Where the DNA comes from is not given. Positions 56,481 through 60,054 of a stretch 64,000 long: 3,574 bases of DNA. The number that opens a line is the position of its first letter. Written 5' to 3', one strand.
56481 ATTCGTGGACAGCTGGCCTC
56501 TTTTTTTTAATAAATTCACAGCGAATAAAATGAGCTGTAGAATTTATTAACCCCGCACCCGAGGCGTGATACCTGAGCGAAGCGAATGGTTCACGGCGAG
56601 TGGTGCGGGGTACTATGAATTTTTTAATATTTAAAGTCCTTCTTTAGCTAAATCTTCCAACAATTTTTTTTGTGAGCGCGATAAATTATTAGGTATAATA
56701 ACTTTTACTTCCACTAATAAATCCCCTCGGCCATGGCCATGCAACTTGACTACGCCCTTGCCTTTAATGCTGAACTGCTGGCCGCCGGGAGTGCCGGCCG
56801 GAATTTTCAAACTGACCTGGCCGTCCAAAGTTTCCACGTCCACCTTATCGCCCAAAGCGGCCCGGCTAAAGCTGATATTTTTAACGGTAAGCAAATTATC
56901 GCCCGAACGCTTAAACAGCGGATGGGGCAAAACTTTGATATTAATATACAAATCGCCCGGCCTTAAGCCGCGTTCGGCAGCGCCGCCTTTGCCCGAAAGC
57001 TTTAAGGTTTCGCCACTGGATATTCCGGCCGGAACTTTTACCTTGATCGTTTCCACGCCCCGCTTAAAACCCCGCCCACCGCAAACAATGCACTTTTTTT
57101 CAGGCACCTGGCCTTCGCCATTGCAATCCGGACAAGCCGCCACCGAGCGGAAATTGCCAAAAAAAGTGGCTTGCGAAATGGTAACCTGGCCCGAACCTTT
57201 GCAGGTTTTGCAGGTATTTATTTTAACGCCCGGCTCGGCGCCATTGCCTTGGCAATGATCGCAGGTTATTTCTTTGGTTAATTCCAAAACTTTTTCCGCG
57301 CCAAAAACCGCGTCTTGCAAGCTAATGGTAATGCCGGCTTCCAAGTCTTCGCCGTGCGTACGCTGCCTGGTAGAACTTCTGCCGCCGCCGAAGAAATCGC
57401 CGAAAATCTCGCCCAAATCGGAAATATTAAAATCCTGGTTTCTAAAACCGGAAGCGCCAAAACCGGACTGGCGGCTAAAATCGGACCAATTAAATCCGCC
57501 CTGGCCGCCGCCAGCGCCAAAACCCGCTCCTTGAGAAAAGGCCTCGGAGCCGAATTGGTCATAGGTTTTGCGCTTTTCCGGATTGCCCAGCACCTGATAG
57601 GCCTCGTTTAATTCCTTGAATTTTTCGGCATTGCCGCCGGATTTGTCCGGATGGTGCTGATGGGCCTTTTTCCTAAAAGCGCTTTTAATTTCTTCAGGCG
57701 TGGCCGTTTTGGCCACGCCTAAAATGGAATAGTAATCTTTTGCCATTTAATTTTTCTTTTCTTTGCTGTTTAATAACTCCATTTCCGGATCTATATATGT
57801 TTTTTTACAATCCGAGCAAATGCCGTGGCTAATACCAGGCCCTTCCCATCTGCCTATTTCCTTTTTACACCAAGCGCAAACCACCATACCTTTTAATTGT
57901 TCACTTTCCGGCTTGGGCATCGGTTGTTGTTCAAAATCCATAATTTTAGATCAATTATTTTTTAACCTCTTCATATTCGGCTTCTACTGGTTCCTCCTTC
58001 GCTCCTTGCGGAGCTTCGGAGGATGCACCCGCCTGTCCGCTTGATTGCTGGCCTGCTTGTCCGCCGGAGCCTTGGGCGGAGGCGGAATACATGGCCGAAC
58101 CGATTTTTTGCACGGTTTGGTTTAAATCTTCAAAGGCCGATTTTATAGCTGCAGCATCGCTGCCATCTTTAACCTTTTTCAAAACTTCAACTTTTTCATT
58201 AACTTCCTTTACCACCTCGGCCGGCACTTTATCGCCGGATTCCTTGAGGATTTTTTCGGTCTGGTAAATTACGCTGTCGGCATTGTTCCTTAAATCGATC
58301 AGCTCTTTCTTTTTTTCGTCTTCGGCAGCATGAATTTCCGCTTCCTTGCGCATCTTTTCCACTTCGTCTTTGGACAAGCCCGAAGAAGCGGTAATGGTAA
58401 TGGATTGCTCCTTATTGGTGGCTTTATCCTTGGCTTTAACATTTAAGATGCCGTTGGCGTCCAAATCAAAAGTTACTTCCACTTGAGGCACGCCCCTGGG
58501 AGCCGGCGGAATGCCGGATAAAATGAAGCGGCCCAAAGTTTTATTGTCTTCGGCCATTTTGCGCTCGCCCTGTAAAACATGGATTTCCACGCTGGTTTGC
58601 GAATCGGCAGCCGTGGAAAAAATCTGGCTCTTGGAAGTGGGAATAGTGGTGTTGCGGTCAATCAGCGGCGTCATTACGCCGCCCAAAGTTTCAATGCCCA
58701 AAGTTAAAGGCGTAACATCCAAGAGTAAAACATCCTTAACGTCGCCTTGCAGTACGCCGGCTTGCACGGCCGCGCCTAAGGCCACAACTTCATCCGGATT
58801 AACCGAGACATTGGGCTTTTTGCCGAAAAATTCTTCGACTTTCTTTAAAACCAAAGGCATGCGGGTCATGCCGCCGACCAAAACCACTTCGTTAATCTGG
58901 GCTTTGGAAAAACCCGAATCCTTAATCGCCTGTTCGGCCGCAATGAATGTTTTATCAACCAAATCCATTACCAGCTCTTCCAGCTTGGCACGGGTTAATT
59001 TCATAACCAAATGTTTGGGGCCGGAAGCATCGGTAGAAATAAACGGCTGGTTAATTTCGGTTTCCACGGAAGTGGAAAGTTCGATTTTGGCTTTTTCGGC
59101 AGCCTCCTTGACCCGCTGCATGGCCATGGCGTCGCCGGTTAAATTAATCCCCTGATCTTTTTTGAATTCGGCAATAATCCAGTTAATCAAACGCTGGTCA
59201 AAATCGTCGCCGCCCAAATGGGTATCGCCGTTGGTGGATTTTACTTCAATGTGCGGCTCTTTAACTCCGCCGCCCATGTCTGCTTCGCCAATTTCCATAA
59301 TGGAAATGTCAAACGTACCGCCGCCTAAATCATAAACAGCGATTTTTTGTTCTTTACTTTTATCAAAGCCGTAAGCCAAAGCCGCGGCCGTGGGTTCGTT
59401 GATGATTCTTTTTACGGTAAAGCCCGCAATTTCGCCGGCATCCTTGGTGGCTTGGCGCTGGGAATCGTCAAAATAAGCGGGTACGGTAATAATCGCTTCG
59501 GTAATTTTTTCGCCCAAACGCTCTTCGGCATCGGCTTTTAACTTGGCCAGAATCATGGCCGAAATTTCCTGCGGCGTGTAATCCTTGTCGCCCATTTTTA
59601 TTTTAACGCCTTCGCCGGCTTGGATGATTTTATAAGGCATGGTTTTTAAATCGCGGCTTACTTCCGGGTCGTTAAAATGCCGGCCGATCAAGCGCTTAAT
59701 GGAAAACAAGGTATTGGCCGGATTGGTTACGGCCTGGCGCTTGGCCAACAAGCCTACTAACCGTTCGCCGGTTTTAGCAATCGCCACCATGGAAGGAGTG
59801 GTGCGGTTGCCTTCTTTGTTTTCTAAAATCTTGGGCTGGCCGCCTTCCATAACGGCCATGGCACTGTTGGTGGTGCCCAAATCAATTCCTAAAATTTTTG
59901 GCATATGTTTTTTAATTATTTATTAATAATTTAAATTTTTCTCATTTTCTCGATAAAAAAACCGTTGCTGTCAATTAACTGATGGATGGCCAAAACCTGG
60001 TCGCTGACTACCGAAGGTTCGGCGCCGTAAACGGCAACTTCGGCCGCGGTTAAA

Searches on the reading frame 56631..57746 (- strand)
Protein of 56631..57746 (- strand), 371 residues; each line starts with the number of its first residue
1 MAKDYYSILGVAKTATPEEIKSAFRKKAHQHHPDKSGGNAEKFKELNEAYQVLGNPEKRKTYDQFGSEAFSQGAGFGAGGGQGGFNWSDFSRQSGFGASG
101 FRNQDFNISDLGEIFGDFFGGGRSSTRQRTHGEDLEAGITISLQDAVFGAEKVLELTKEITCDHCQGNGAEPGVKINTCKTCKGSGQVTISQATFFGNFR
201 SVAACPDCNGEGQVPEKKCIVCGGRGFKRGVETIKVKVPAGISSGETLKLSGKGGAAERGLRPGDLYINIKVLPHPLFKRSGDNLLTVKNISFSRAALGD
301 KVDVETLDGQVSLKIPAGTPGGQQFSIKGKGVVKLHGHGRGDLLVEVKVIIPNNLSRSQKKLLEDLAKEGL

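Call 73: search_protein_families(library=pfam, proteins=[window:56631-57746:-], max_evalue=0.00001)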
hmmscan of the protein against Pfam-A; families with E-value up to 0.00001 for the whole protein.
window:56631-57746:- (371 aa): 3 families
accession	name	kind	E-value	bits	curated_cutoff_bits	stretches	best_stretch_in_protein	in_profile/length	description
PF01556.23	DnaJ_C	-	9.5e-46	156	26.6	1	136-352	2-152/152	DnaJ C terminal domain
PF00226.36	DnaJ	-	2.1e-23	82.6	27.8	1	4-63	1-63/63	DnaJ domain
PF00684.25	DnaJ_CXXCXGXG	-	1.2e-15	57.9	32.7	1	162-226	1-65/65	DnaJ central domain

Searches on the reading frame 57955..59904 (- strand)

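Call 73: search_protein_families(library=pfam, proteins=[window:57955-59904:-], max_evalue=0.00001)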
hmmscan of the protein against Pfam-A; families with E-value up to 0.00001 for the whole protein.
window:57955-59904:- (649 aa): 2 families
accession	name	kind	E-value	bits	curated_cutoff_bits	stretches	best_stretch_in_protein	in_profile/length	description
PF00012.26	HSP70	-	1.4e-252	839.7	20.6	1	4-606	1-598/599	Hsp70 protein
PF06723.19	MreB_Mbl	-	3.9e-12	46.1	27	1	119-379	78-316/327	MreB/Mbl protein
